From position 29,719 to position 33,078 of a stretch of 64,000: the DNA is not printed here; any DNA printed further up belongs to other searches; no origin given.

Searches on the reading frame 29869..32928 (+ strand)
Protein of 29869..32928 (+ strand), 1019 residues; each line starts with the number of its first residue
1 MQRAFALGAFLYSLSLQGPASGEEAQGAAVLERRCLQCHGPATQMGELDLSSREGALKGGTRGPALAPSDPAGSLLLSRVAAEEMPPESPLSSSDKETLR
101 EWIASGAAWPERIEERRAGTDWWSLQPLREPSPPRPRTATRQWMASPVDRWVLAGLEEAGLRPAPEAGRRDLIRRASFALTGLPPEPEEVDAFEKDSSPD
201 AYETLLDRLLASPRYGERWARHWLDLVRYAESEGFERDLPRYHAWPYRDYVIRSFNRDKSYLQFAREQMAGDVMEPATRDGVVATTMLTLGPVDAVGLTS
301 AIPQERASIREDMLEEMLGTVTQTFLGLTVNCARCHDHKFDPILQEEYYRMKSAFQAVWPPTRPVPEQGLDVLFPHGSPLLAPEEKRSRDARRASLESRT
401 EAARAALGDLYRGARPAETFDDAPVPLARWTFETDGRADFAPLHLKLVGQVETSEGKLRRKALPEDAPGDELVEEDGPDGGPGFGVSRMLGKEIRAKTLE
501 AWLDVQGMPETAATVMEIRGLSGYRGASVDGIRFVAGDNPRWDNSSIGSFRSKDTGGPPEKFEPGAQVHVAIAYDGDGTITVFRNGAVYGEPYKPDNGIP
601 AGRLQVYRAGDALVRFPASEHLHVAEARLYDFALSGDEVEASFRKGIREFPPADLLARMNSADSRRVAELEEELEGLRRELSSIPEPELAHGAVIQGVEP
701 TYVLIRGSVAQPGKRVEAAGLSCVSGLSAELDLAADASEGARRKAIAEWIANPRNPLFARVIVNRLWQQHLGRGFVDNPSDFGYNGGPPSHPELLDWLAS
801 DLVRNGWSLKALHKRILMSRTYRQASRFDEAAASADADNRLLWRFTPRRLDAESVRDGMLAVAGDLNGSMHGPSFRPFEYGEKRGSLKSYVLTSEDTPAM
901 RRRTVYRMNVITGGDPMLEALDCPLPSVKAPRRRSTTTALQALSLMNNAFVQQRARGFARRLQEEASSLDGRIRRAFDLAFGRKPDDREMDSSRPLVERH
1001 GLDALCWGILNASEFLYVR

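Call 3: search_protein_families(library=pfam, proteins=[window:29869-32928:+], max_evalue=0.01)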
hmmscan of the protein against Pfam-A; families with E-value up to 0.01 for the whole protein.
window:29869-32928:+ (1019 aa): 5 families
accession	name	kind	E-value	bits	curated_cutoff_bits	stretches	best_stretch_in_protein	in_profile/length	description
PF07587.16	PSD1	-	6.4e-87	291.4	28.5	1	742-993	1-240/244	Protein of unknown function (DUF1553)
PF07583.16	PSCyt2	-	2.9e-77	259.8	29.8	1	147-357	1-206/209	Protein of unknown function (DUF1549)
PF07635.16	PSCyt1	-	1.4e-13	51.6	22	1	35-88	1-58/59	Planctomycete cytochrome C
PF13385.13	Laminin_G_3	-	3.4e-06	27.7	27.6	1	498-639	20-150/151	Concanavalin A-like lectin/glucanases superfamily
PF13442.11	Cytochrome_CBB3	-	0.00013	22.6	27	0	24-102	3-67/68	Cytochrome C oxidase, cbb3-type, subunit III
